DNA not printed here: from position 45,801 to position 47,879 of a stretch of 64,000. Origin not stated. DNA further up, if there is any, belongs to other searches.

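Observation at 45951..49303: Two-gene GT-C (PMT/GT39-like + DUF2029-like) operon next to the array: candidate dedicated O-glycosylation system for the Ser linkers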

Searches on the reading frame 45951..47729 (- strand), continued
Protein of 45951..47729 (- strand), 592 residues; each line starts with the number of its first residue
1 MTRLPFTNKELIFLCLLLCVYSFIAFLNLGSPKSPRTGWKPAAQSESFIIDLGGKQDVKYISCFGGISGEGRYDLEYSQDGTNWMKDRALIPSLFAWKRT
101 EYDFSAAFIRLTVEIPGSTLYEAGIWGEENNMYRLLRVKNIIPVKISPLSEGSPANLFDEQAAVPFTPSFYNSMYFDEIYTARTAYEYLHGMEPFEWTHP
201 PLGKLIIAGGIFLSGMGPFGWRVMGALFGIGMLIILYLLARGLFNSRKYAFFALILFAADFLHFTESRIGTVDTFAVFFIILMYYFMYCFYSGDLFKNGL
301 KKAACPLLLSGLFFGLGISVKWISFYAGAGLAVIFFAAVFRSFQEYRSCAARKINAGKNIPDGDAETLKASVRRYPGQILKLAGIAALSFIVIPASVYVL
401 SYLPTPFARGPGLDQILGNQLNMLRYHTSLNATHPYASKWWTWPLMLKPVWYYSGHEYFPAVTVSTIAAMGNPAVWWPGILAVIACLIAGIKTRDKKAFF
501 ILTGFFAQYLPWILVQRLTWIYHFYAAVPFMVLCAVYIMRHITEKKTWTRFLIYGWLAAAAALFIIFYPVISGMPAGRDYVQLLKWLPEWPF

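Call 59: fold_search(model_id=the predicted structure, library=pdb)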
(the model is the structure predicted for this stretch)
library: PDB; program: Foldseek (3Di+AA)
matches with E <= 10: 918; with E <= 0.001: 16
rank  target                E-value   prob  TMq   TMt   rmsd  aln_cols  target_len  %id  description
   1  9i5k_A                2.0e-14  1.00  0.58  0.69   4.3       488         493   20  Structure of the Chaetomium thermophilum Pmt4 homodimer (C2 symmetry) (released 2025-12-24)
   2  9i5l_A                2.1e-10  1.00  0.57  0.49   8.1       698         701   14  Structure of the Chaetomium thermophilum Pmt4 homodimer (C1 symmetry) (released 2025-12-24)
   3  9e61_B                5.8e-10  1.00  0.56  0.46   6.5       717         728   14  Cryo-EM structure of Saccharomyces cerevisiae Pmt4 apo form (released 2025-10-15)
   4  9e6i_B                6.1e-10  1.00  0.57  0.47   5.9       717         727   14  Cryo-EM structure of Saccharomyces cerevisiae Pmt4-Ccw5 complex (released 2025-10-15)
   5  9e61_A                6.9e-10  1.00  0.57  0.47   6.6       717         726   14  Cryo-EM structure of Saccharomyces cerevisiae Pmt4 apo form (released 2025-10-15)
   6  6p25_B                7.2e-10  1.00  0.56  0.49   5.6       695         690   12  Structure of S. cerevisiae protein O-mannosyltransferase Pmt1-Pmt2 complex bound to the sugar donor and a peptide acce (released 2019-07-10)
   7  6p25_A                7.5e-10  1.00  0.56  0.46   6.2       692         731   14  Structure of S. cerevisiae protein O-mannosyltransferase Pmt1-Pmt2 complex bound to the sugar donor and a peptide acce (released 2019-07-10)
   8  3wak                  3.1e-06  1.00  0.39  0.28  16.1       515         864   16  Crystal structure of the Archaeoglobus fulgidus oligosaccharyltransferase (O29867_ARCFU) in the apo form (released 2013-10-30)
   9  7e9s_A                7.4e-06  1.00  0.41  0.29  15.8       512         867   14  Archaeal oligosaccharyltransferase AglB from Archaeoglobus fulgidus in complex with an inhibitory peptide and a dolich (released 2021-09-08)
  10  3waj                  1.8e-05  1.00  0.39  0.30  17.4       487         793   16  Crystal structure of the Archaeoglobus fulgidus oligosaccharyltransferase (O29867_ARCFU) complex with Zn and sulfate (released 2013-10-30)
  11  5ezm                  3.3e-05  1.00  0.41  0.45   6.5       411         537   14  Crystal Structure of ArnT from Cupriavidus metallidurans in the apo state (released 2016-02-17)
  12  5f15                  5.8e-05  1.00  0.41  0.45   9.8       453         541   12  Crystal Structure of ArnT from Cupriavidus metallidurans bound to Undecaprenyl phosphate (released 2016-02-17)
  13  5ogl_A                2.3e-04  1.00  0.37  0.32  11.2       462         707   13  Structure of bacterial oligosaccharyltransferase PglB in complex with an acceptor peptide and an lipid-linked oligosac (released 2017-10-25)
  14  6gxc_A                3.8e-04  1.00  0.36  0.31  12.5       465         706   13  Bacterial oligosaccharyltransferase PglB in complex with an inhibitory peptide and a reactive lipid-linked oligosaccha (released 2018-11-14)
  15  8b6l_I                4.5e-04  1.00  0.31  0.28  11.9       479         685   12  Subtomogram average of the human Sec61-TRAP-OSTA-translocon (released 2022-12-07)
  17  4a42_B                2.7e-03  1.00  0.14  0.61   5.5       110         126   22  CpGH89CBM32-6 produced by Clostridium perfringens (released 2012-04-04)
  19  2w1u_C                5.7e-03  1.00  0.14  0.52   3.6       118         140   23  A family 32 carbohydrate-binding module, from the Mu toxin produced by Clostridium perfringens, in complex with beta-D (released 2009-05-05)
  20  4a42_A                6.2e-03  1.00  0.14  0.61   5.4       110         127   24  CpGH89CBM32-6 produced by Clostridium perfringens (released 2012-04-04)
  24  2w1u_D                1.0e-02  1.00  0.14  0.49   5.6       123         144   23  A family 32 carbohydrate-binding module, from the Mu toxin produced by Clostridium perfringens, in complex with beta-D (released 2009-05-05)
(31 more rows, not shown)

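Call 68: find_related_loci(query=window:45951-47729:-, collection=metagenome_contigs, flank=10000)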
Query window:45951-47729:- (592 aa) in metagenome_contigs; peptide patterns used: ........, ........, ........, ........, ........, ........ (x = any residue, [..] = any of these).
31 stretches matched a pattern; 4 encode a relative of the query (tblastn E <= 1e-3); 4 distinct loci.
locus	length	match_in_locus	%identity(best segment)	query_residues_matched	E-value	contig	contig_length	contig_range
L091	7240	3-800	50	330-592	4e-84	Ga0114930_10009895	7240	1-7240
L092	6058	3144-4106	29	173-524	2e-37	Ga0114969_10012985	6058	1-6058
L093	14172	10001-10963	30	173-524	2e-35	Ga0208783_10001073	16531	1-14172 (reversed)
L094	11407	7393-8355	30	173-524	2e-35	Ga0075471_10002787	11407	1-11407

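Call 70: search_protein_families(library=pfam, proteins=[L091:990-1790:+, L091:1791-2993:+, L091:3021-3752:+, L091:3749-4450:+, L091:4514-6322:+], max_evalue=0.01)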
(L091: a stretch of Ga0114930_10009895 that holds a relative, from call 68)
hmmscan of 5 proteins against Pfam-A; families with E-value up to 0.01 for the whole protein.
L091:990-1790:+ (266 aa): 1 family
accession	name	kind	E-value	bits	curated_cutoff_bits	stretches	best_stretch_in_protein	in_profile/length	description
PF02018.23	CBM_4_9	-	0.00022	22.1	25.9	1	45-161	2-116/136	Carbohydrate binding domain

L091:1791-2993:+ (400 aa): 0 families

L091:3021-3752:+ (243 aa): 10 families
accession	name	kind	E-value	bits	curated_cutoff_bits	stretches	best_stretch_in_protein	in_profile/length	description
PF08241.18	Methyltransf_11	-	6.4e-18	65.6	21.2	1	50-144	1-94/95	Methyltransferase domain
PF13489.12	Methyltransf_23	-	8.8e-16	58.5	27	1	46-194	23-162/164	Methyltransferase domain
PF13649.12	Methyltransf_25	-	4.6e-15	56.5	27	1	50-141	2-97/97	Methyltransferase domain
PF08242.18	Methyltransf_12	-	2.8e-11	44.4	30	1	50-143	1-98/98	Methyltransferase domain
PF13847.12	Methyltransf_31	-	3.5e-09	36.9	27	1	49-149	7-113/145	Methyltransferase domain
PF01209.24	Ubie_methyltran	-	8.3e-06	25.8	20.1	1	27-144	31-150/233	ubiE/COQ5 methyltransferase family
PF02353.26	CMAS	-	1e-05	25.4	27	1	48-147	65-166/273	Mycolic acid cyclopropane synthetase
PF07021.18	MetW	-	0.0017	18.5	21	1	36-172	4-132/193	Methionine biosynthesis protein MetW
PF03291.22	mRNA_G-N7_MeTrfase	-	0.0047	16.5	26.6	0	36-88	52-106/315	mRNA (guanine-N(7))-methyltransferase domain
PF20922.3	Anamorsin_N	-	0.0072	16.5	27.1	0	105-195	48-120/163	Anamorsin, N-terminal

L091:3749-4450:+ (233 aa): 4 families
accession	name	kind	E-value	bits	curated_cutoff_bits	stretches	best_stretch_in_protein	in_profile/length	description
PF00535.33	Glycos_transf_2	-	3e-30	105.8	23.3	1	6-166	3-166/168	Glycosyl transferase family 2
PF10111.15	Glyco_tranf_2_2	-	0.00063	19.8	27.3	1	6-92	3-92/276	Glycosyltransferase like family 2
PF13704.12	Glyco_tranf_2_4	-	0.0043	18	27.5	1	31-91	21-81/98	Glycosyl transferase family 2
PF13641.12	Glyco_tranf_2_3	-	0.01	16.3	27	0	5-167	5-174/230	Glycosyltransferase like family 2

L091:4514-6322:+ (602 aa): 0 families

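Call 74: search_solved_structures(query=A2, max_evalue=0.001, show_alignments=2)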
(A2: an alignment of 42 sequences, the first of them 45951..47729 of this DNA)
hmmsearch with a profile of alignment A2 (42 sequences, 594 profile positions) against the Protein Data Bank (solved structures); distinct sequences matched with E-value up to 0.001: 5.
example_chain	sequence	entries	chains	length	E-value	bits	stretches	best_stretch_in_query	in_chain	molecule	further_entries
6p25_A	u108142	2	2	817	9.1e-16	61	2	413-593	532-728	Dolichyl-phosphate-mannose--protein mannosyltransferase 1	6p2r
9e61_A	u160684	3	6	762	1.7e-14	56.8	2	402-527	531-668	Dolichyl-phosphate-mannose--protein mannosyltransferase 4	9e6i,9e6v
9i5k_A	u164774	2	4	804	1.2e-12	50.6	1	415-526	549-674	Dolichyl-phosphate-mannose--protein mannosyltransferase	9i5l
6p25_B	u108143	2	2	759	1.8e-05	27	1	468-592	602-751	Dolichyl-phosphate-mannose--protein mannosyltransferase 2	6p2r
4a42_A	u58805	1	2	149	3.1e-05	26.2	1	44-135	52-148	ALPHA-N-ACETYLGLUCOSAMINIDASE FAMILY PROTEIN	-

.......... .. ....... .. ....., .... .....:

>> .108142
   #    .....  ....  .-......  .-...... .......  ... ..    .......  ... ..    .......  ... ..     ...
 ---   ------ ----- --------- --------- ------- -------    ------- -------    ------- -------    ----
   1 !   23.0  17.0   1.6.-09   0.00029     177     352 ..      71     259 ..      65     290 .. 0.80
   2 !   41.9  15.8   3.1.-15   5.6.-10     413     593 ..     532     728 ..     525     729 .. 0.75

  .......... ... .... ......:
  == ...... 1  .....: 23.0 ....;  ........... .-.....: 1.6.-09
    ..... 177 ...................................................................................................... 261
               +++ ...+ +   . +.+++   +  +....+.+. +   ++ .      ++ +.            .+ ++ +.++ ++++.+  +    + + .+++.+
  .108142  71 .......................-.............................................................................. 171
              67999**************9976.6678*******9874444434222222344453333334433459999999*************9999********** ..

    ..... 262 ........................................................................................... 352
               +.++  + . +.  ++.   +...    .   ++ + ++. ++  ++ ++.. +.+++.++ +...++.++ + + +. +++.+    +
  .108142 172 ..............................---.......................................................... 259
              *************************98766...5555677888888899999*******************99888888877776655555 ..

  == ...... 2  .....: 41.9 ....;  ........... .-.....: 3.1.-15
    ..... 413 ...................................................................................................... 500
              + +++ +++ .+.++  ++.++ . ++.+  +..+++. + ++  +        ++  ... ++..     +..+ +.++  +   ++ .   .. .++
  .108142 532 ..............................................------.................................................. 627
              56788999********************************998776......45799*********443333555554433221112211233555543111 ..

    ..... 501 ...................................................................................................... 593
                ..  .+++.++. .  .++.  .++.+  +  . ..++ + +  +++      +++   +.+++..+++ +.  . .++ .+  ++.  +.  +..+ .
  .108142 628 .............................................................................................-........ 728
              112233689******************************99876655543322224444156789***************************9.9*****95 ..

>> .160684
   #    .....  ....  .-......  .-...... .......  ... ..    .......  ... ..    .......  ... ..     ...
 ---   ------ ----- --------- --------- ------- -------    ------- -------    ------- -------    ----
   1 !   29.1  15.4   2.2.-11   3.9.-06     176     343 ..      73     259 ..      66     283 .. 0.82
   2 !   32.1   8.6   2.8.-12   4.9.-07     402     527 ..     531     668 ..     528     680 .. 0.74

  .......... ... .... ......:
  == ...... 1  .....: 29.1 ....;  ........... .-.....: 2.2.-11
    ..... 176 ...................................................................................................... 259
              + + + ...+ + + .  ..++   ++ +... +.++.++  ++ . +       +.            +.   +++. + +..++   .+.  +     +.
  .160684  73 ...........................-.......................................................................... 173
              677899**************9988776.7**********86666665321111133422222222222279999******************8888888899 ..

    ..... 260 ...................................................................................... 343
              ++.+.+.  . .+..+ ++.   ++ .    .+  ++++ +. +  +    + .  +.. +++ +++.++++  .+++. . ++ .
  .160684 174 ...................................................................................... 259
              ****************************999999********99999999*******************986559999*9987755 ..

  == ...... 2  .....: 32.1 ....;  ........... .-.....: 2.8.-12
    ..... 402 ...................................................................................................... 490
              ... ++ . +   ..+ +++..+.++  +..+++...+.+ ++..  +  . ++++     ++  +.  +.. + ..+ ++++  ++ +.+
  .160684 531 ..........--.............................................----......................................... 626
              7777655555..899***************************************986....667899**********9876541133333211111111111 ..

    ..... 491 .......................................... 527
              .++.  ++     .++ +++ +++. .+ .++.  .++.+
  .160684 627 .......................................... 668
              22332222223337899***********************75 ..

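Call 87: search_protein_representatives(protein=window:45951-47729:-)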
Query: 592 residues. Proteins with E-value up to 0.001 (for the whole library): 5636; up to 1e-10: 3347; up to 1e-30: 1282. The best 150 are listed.
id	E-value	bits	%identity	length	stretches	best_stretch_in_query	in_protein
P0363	4.6e-219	745.9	55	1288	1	3-592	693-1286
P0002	2.5e-187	641.1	51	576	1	1-592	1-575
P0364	3.6e-161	554.7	45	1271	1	7-592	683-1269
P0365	1.2e-149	516.6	41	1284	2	4-592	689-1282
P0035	8.8e-147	507.2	44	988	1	6-592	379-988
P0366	2.2e-143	496.0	43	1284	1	12-592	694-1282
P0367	3.9e-143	495.1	41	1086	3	6-351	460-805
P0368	5.4e-143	494.7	44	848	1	5-592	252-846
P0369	4.3e-142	491.7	42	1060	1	7-592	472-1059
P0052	8.7e-142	490.7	45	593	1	6-592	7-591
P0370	9.0e-142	490.6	42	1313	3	2-491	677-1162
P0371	2.4e-141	489.2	42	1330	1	6-586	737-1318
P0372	3.6e-141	488.7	43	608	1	11-592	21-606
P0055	5.2e-141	488.1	44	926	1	10-592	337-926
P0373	9.3e-141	487.3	41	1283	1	6-592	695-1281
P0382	4.6e-135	468.5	42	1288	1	7-592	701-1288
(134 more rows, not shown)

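Call 90: search_protein_families(library=pfam, proteins=[P0363, P0364, P0368], max_evalue=0.01)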
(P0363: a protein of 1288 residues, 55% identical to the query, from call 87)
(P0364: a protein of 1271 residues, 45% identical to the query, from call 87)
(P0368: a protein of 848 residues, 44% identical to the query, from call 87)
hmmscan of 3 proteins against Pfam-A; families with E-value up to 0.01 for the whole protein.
P0363 (1288 aa): 5 families
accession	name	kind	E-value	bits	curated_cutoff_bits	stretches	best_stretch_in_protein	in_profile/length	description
PF16192.10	PMT_4TMC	-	5.1e-23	82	32.4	1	1109-1284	4-202/202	C-terminal four TMM region of protein-O-mannosyltransferase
PF13231.12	PMT_2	-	2.2e-14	54.4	26.1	1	890-1029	2-131/160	Dolichyl-phosphate-mannose-protein mannosyltransferase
PF02366.24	PMT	-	1.1e-13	51.7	22.7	1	906-1093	79-236/245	Dolichyl-phosphate-mannose-protein mannosyltransferase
PF09594.16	GT87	-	4.8e-06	26.9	25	1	304-554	3-236/237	Glycosyltransferase family 87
PF00754.31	F5_F8_type_C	-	0.00081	19.9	28.2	1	726-804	23-113/127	F5/8 type C domain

P0364 (1271 aa): 6 families
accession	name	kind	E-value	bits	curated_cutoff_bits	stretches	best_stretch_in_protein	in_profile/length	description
PF16192.10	PMT_4TMC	-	1.1e-19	71.1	32.4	1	1092-1267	5-202/202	C-terminal four TMM region of protein-O-mannosyltransferase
PF13231.12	PMT_2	-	1.3e-15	58.5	26.1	2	873-1009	2-129/160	Dolichyl-phosphate-mannose-protein mannosyltransferase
PF02366.24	PMT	-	4.6e-14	53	22.7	1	886-1074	76-235/245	Dolichyl-phosphate-mannose-protein mannosyltransferase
PF00754.31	F5_F8_type_C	-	0.00037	21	28.2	1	712-791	23-114/127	F5/8 type C domain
PF02018.23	CBM_4_9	-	0.0019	19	25.9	1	39-116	2-73/136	Carbohydrate binding domain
PF22637.2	CBM_4_9_1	-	0.0097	16.6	27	0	55-150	22-115/148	BppA domain 1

P0368 (848 aa): 5 families
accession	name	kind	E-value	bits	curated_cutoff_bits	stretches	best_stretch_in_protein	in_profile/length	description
PF16192.10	PMT_4TMC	-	1.7e-20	73.9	32.4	1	668-844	5-202/202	C-terminal four TMM region of protein-O-mannosyltransferase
PF02366.24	PMT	-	7e-13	49.1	22.7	1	465-651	77-235/245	Dolichyl-phosphate-mannose-protein mannosyltransferase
PF13231.12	PMT_2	-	9.8e-10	39.3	26.1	1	451-590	2-132/160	Dolichyl-phosphate-mannose-protein mannosyltransferase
PF00754.31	F5_F8_type_C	-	1.7e-06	28.6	28.2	1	283-366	22-112/127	F5/8 type C domain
PF02018.23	CBM_4_9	-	0.0017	19.2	25.9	1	26-103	2-73/136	Carbohydrate binding domain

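Call 91: find_encoding_contigs(protein=P0363, flank=10000, max_places=4)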
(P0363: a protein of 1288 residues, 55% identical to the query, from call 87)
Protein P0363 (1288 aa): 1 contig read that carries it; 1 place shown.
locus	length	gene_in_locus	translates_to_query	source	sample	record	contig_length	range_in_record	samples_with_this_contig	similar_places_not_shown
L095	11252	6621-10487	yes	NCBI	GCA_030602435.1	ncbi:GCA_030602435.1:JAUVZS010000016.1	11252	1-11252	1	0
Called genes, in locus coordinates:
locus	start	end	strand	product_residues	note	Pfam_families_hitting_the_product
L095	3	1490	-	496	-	?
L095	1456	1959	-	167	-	PF07963:N_methyl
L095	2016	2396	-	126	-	PF07963:N_methyl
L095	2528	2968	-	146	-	PF07963:N_methyl, PF16732:ComP_DUS (faint)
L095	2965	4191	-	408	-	PF28597:T2SSF_N (weak), PF00482:T2SSF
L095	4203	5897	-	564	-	PF05157:MshEN, PF00437:T2SSE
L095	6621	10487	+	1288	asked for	PF09594:GT87 (weak), PF02366:PMT, PF13231:PMT_2, PF16192:PMT_4TMC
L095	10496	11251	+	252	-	?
